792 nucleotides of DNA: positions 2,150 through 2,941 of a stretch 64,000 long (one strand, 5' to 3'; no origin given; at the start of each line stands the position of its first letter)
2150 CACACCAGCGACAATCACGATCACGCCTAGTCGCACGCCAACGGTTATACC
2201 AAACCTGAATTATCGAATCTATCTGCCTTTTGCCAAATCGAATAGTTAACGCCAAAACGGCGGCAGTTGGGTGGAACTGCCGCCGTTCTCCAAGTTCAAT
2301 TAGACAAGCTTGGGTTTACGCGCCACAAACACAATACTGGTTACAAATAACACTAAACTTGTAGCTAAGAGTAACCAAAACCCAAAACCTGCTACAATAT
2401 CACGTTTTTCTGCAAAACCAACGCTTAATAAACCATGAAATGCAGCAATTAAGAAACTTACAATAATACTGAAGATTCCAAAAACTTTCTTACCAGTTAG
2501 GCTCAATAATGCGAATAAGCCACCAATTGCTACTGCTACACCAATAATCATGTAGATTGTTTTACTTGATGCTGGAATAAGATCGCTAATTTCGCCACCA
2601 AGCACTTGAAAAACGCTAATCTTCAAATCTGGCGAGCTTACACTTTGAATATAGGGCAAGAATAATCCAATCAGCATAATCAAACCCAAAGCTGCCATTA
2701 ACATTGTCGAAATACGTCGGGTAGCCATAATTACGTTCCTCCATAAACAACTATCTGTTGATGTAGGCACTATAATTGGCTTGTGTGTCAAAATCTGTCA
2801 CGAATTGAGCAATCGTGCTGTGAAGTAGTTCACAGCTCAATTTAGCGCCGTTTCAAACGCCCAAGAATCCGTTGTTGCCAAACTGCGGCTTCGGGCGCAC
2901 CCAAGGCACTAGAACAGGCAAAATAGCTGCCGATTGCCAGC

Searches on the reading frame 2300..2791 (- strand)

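Call 99: search_protein_families(library=pfam, proteins=[window:2300-2791:-], max_evalue=0.1)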
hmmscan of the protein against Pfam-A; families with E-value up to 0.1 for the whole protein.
window:2300-2791:- (163 aa): 1 family
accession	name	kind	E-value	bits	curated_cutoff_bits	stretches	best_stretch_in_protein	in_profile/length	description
PF16996.10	Asp4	-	0.046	14.3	27.7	1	25-45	30-50/55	Accessory secretory protein Sec Asp4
